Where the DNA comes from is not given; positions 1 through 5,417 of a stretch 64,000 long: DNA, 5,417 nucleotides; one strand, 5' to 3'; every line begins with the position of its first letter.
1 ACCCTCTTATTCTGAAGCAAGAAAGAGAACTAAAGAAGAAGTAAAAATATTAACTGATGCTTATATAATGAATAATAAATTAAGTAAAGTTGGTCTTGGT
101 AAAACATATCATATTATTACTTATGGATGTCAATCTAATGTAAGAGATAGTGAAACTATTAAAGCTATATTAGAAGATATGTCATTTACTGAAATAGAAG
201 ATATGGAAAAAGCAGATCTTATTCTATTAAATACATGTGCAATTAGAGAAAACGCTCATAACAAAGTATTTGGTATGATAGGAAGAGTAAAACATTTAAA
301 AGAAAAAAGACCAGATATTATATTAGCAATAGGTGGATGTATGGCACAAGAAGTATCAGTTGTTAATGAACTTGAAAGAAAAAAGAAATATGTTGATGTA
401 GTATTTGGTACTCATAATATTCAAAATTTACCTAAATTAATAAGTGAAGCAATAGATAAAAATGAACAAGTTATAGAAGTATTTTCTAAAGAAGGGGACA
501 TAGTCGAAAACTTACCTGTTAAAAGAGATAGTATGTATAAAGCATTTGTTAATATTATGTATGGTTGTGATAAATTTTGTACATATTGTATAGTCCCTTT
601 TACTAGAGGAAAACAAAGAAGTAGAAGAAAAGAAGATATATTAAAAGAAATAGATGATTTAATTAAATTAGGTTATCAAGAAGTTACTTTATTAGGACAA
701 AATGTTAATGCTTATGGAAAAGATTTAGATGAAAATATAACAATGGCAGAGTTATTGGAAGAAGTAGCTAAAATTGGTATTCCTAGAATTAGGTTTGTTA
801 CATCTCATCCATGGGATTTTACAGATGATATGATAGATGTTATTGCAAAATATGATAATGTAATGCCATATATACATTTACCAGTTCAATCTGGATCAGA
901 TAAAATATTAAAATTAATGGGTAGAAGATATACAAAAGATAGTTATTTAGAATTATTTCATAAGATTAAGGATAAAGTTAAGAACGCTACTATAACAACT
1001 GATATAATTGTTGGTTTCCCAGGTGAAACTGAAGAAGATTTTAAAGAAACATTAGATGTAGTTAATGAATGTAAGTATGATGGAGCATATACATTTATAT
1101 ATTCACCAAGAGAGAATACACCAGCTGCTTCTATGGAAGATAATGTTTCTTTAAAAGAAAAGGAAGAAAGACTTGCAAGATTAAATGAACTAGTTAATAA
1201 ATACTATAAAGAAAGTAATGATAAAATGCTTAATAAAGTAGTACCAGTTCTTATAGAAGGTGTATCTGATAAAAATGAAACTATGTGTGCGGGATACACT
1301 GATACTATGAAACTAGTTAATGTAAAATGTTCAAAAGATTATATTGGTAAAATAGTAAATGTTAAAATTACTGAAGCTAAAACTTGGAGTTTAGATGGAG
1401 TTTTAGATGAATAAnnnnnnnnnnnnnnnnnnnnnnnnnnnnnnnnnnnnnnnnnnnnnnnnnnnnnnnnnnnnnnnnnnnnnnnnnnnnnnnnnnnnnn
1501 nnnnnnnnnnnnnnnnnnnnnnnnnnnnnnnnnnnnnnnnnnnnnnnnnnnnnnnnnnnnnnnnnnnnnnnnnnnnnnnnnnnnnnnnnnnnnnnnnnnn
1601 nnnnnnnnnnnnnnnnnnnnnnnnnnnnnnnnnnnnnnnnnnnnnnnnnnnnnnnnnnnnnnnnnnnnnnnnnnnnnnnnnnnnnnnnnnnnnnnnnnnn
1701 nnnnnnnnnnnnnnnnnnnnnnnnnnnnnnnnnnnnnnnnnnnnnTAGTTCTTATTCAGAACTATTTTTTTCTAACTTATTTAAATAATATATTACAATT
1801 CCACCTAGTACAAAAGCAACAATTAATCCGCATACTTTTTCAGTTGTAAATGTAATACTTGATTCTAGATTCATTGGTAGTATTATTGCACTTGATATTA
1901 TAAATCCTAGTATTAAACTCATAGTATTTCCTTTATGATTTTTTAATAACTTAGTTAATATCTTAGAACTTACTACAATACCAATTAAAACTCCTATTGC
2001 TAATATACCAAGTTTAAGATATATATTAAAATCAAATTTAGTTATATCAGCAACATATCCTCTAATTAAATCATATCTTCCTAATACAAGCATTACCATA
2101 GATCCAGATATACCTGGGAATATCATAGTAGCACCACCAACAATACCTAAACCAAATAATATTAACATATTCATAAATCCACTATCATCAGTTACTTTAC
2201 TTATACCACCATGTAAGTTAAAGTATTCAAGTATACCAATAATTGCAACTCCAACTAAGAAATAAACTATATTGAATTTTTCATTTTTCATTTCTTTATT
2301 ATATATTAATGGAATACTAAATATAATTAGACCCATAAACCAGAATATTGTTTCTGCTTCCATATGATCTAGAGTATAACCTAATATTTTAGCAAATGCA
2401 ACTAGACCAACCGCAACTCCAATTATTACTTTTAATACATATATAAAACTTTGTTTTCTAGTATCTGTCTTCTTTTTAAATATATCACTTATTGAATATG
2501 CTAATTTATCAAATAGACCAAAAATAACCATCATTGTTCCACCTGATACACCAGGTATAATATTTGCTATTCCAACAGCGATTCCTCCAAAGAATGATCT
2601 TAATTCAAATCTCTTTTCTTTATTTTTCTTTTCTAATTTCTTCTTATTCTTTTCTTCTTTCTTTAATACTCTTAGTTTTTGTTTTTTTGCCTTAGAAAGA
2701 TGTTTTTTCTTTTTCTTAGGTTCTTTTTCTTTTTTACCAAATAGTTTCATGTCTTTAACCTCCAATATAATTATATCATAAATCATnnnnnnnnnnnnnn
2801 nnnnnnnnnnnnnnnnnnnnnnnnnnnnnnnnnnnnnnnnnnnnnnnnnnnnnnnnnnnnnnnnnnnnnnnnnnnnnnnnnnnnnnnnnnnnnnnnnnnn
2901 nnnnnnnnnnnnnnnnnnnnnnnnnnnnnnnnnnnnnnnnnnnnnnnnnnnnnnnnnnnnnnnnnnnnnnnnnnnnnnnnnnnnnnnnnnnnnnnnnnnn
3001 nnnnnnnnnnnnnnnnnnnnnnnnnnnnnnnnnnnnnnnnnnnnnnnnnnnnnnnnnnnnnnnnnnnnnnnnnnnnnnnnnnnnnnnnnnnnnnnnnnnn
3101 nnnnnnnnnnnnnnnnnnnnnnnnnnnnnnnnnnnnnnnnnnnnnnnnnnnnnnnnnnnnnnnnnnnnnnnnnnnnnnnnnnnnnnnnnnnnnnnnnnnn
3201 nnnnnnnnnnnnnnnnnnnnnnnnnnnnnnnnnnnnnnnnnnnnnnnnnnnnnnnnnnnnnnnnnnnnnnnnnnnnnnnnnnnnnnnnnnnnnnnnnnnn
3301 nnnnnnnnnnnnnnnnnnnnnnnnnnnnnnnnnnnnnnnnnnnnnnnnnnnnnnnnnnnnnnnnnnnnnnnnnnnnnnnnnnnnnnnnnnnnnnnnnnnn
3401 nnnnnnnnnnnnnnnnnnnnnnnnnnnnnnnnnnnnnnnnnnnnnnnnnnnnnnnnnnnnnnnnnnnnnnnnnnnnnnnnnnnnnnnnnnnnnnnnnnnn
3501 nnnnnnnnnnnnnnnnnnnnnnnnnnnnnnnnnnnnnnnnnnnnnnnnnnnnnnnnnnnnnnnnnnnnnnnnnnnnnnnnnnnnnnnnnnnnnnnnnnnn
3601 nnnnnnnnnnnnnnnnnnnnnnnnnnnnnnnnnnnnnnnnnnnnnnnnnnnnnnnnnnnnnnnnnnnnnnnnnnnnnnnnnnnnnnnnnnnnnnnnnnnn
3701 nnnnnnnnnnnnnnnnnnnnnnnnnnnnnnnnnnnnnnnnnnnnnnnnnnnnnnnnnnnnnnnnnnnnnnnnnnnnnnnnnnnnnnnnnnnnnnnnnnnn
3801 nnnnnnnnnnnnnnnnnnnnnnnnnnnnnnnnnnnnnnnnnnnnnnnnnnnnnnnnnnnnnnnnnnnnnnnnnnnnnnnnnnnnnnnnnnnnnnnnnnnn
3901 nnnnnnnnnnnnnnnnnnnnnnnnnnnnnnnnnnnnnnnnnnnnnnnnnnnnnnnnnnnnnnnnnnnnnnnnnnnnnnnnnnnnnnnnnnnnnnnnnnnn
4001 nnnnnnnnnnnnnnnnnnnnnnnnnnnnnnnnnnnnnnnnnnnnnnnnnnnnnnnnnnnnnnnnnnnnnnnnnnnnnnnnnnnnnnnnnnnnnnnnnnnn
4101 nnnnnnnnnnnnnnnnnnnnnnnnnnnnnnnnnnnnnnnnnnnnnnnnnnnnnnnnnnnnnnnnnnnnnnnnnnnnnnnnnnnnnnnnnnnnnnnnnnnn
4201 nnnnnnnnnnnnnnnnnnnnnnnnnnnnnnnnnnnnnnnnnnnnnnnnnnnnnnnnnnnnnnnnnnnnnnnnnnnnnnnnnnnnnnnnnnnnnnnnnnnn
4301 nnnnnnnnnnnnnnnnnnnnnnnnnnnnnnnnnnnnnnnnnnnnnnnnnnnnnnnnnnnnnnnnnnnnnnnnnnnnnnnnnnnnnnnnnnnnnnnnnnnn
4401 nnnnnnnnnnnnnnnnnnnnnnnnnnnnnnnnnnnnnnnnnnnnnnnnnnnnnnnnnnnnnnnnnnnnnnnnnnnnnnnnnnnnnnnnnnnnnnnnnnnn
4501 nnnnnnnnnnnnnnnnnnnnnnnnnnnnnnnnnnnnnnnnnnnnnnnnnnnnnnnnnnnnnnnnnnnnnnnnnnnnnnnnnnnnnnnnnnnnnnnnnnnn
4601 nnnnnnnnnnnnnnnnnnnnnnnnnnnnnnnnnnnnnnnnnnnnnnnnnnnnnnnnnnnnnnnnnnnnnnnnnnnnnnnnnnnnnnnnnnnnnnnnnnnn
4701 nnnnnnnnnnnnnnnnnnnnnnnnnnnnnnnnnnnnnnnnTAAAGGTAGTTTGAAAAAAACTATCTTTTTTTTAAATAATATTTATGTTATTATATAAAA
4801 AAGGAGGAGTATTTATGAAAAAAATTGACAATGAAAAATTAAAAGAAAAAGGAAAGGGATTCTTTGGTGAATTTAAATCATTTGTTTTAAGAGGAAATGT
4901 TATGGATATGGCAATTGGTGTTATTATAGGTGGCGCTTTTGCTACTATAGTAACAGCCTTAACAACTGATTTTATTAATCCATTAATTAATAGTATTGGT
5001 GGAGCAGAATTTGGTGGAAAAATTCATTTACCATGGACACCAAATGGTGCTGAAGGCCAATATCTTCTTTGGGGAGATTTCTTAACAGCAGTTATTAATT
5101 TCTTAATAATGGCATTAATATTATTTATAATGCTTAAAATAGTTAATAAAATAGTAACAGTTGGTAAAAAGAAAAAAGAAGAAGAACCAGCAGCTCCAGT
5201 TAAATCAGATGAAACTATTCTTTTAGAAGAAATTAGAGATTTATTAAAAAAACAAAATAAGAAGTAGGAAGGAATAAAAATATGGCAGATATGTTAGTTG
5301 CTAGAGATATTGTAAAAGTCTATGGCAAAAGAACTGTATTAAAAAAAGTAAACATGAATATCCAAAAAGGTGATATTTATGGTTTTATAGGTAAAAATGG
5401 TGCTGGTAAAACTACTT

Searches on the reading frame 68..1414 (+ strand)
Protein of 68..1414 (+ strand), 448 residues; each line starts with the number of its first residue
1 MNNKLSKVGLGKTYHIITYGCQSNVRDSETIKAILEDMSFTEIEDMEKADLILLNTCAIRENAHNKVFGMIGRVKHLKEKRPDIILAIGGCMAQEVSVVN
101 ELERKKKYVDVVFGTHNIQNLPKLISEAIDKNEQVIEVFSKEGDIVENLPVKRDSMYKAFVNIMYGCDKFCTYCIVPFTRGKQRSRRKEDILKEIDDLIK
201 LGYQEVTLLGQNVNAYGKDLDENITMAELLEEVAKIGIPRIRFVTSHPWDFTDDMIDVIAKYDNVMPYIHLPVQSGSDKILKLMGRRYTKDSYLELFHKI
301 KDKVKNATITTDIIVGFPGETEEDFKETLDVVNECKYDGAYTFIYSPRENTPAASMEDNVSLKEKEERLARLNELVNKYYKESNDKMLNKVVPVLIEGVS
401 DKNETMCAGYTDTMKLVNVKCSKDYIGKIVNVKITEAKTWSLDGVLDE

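Call 56: search_protein_families(library=pfam, proteins=[window:68-1414:+], max_evalue=0.00001)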
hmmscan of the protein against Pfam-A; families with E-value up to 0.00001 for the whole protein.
window:68-1414:+ (448 aa): 3 families
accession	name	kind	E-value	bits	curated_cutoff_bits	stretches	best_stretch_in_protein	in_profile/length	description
PF04055.27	Radical_SAM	-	1.5e-33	116.8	29.5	1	161-330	1-164/166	Radical SAM superfamily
PF00919.26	UPF0004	-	4.7e-27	94.3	27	1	14-114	2-98/98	Uncharacterized protein family UPF0004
PF01938.26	TRAM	-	1.1e-14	54.5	21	1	386-445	2-59/61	TRAM domain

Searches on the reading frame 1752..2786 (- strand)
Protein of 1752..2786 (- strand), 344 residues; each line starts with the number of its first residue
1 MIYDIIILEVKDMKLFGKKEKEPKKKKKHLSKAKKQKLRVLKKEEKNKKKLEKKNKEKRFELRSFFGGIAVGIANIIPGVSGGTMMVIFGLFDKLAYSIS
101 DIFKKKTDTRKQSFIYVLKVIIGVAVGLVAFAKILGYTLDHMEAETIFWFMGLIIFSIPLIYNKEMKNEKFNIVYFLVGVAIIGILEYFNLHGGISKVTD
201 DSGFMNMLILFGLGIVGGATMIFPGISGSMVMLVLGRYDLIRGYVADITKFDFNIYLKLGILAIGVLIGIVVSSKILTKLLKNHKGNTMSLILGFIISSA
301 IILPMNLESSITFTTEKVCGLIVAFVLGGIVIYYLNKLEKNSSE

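Call 56: search_protein_families(library=pfam, proteins=[window:1752-2786:-], max_evalue=0.00001)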
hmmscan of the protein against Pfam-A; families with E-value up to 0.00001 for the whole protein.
window:1752-2786:- (344 aa): 1 family
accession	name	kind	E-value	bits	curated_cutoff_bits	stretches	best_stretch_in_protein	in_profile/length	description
PF04018.18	VCA0040-like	-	2.6e-38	132.5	26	1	71-305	1-231/246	Undecaprenyl phosphate translocase-like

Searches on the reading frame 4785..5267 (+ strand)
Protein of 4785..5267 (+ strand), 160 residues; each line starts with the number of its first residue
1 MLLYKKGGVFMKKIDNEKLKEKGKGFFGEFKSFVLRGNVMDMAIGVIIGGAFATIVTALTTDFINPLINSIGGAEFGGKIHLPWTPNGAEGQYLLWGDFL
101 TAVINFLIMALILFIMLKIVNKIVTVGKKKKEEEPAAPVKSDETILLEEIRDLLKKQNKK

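Call 56: search_protein_families(library=pfam, proteins=[window:4785-5267:+], max_evalue=0.00001)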
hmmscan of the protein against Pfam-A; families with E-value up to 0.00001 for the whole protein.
window:4785-5267:+ (160 aa): 1 family
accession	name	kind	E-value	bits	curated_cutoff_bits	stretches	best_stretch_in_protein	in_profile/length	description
PF01741.23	MscL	-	4.4e-38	130.8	27.4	1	26-155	1-123/123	Large-conductance mechanosensitive channel, MscL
